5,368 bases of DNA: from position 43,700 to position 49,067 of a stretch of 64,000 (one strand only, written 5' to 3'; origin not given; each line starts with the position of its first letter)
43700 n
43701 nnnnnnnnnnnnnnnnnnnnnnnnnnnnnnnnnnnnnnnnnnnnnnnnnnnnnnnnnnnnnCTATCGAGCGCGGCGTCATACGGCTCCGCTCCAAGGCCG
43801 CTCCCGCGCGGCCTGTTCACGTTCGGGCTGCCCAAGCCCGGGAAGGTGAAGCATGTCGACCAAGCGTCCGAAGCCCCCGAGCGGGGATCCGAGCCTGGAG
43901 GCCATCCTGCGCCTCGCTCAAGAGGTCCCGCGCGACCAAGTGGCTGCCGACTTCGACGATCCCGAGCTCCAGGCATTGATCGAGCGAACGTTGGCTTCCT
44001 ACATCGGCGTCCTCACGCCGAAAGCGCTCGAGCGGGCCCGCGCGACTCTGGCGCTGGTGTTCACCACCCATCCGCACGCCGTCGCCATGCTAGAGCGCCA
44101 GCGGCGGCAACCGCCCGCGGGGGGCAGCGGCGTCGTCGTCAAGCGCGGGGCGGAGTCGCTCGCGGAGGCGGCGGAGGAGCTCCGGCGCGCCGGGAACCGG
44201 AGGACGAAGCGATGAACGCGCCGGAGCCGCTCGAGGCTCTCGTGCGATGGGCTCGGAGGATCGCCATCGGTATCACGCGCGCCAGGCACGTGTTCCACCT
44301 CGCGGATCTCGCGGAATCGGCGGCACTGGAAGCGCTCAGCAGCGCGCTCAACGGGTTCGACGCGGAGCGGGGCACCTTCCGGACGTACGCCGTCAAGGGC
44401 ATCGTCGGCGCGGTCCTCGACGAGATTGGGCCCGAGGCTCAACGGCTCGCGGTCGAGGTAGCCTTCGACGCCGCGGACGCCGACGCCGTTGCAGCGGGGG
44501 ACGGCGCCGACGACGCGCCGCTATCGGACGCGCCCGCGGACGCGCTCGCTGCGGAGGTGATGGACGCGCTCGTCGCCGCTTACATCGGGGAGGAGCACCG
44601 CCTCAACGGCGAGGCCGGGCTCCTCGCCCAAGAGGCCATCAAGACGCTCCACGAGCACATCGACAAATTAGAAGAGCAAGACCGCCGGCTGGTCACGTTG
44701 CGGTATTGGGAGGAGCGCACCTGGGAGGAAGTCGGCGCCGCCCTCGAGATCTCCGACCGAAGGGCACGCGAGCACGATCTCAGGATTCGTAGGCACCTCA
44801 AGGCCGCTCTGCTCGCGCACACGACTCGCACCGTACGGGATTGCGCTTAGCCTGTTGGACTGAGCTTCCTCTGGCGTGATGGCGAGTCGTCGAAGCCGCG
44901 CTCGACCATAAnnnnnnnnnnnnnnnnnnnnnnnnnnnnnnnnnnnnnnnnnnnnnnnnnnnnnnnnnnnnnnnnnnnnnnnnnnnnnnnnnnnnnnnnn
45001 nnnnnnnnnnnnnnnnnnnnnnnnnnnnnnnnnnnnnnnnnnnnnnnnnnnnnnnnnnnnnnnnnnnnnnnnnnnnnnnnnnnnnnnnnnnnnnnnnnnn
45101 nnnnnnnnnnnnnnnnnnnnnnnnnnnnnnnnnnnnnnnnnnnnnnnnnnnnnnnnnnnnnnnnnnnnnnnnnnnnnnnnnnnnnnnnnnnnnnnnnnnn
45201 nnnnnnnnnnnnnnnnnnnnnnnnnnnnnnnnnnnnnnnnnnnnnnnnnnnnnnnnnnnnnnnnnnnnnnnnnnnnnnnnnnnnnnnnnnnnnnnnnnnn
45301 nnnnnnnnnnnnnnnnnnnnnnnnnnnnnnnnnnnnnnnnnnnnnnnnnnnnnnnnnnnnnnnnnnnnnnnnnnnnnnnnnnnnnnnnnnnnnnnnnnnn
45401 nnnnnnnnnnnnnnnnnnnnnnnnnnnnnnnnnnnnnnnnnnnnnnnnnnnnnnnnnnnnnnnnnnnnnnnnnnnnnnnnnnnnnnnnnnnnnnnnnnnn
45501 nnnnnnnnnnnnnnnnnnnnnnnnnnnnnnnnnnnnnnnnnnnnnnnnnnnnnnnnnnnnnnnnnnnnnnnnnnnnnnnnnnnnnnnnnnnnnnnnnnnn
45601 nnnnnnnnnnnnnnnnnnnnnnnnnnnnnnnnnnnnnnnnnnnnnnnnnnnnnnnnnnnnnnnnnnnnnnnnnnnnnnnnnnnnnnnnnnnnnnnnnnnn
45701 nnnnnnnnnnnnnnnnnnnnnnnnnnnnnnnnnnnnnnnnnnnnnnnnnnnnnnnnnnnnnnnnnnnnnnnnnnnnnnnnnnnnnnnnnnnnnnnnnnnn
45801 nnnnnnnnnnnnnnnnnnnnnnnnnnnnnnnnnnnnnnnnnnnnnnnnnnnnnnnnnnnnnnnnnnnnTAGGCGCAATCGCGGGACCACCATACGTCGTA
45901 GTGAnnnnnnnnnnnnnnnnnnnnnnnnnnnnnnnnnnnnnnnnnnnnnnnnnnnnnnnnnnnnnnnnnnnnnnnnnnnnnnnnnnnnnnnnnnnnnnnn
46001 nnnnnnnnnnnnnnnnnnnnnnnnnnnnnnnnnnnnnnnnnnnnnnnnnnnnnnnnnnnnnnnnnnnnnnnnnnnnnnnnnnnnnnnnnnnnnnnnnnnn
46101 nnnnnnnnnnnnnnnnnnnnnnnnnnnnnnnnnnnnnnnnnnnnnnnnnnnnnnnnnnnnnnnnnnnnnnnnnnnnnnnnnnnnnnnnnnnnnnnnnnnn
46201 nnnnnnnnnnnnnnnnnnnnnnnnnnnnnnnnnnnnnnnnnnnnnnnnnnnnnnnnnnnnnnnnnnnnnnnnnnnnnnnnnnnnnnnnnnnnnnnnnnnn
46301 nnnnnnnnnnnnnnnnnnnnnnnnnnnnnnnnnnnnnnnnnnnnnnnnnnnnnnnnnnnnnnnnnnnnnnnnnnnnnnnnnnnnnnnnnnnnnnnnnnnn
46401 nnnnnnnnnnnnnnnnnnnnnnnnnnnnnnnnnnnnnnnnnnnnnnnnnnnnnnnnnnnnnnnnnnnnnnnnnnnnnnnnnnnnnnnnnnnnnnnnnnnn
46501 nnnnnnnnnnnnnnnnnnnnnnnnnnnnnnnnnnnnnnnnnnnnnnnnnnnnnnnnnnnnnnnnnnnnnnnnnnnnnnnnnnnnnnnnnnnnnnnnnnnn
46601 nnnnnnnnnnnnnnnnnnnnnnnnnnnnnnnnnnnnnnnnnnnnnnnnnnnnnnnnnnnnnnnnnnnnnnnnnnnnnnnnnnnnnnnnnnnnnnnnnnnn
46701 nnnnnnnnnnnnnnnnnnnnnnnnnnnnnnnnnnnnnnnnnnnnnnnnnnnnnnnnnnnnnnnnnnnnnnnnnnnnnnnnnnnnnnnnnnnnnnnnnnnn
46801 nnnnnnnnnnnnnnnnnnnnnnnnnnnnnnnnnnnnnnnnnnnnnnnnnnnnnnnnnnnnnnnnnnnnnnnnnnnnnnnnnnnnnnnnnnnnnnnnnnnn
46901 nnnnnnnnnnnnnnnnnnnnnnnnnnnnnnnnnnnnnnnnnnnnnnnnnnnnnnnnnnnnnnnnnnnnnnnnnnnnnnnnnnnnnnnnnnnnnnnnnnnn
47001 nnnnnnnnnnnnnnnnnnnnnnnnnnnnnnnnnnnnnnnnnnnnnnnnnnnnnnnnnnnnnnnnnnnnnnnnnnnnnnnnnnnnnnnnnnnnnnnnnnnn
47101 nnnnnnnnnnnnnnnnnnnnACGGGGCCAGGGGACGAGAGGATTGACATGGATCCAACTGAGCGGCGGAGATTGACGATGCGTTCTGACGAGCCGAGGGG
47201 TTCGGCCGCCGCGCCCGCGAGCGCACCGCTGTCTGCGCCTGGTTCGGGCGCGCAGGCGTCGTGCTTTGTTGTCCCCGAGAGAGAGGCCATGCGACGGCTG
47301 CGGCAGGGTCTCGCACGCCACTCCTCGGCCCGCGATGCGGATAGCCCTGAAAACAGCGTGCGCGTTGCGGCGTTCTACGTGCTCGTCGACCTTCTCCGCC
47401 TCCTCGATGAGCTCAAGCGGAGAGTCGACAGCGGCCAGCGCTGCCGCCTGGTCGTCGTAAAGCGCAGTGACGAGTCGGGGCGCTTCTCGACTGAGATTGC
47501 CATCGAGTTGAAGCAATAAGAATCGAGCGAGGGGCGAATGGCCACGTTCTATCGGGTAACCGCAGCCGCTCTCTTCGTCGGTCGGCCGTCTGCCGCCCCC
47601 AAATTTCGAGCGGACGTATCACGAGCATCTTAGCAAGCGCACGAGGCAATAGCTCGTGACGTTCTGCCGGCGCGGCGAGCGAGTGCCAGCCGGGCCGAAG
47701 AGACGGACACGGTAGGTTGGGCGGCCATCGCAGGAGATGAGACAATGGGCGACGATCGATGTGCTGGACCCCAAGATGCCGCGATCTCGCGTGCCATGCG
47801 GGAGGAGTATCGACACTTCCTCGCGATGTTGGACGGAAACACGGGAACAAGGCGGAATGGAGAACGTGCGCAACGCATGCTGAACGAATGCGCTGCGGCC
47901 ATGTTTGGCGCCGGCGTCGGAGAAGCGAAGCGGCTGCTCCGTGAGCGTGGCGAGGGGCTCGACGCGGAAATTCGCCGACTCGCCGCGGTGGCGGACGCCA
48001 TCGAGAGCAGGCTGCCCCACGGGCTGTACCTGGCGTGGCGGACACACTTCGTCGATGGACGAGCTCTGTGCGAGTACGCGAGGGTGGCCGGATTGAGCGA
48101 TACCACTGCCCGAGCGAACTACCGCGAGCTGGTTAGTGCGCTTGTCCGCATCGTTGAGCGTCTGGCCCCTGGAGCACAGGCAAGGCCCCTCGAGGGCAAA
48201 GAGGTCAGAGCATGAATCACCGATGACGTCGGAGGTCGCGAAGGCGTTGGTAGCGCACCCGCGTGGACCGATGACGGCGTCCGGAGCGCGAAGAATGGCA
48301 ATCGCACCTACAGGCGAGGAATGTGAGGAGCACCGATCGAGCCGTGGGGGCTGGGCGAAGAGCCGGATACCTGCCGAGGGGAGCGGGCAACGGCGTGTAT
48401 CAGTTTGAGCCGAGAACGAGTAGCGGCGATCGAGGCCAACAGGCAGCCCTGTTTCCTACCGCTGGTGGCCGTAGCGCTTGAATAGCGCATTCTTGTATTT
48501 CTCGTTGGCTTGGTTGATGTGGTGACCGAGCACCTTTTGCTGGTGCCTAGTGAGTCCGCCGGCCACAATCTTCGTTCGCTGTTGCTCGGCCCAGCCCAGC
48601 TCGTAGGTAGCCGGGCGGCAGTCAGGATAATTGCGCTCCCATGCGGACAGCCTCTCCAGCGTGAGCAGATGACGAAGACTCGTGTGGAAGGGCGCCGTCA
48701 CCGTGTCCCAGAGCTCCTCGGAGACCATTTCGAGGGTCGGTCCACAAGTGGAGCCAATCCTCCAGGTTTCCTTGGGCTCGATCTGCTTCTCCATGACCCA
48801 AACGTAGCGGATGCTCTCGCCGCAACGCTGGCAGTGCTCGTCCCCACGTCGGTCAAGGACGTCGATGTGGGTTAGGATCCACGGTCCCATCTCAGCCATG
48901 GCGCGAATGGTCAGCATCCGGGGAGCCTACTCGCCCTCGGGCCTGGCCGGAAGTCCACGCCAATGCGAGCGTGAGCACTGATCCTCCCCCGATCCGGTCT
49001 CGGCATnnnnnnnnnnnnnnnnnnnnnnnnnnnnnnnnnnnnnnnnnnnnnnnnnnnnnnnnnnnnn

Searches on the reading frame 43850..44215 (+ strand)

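Call 21: search_protein_families(library=pfam, proteins=[window:43850-44215:+], max_evalue=0.001)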
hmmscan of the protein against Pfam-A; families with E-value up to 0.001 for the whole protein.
window:43850-44215:+ (121 aa): 0 families

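Call 114: search_protein_families(library=ncbifam, proteins=[window:43853-44215:+], max_evalue=0.01)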
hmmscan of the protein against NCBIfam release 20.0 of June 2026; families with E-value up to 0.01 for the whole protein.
window:43853-44215:+ (120 aa): 1 family
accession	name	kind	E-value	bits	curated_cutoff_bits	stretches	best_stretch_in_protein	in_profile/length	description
NF007390.0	PRK09915.1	equivalog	0.0067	15.2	597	1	23-84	53-118/488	MdtP family multidrug efflux transporter outer membrane subunit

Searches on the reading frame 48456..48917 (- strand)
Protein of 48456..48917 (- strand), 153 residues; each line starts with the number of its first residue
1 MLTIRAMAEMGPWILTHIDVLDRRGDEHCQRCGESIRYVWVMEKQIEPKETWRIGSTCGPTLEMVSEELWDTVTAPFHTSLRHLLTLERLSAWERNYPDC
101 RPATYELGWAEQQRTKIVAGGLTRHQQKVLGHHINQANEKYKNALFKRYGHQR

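Call 63: search_protein_families(library=pfam, proteins=[window:48456-48917:-], max_evalue=0.01)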
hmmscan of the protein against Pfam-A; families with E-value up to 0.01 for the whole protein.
window:48456-48917:- (153 aa): 1 family
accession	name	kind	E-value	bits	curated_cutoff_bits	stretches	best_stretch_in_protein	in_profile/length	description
PF19148.5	DUF5830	-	0.0067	16.8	26.8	1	15-58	65-106/114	Family of unknown function (DUF5830)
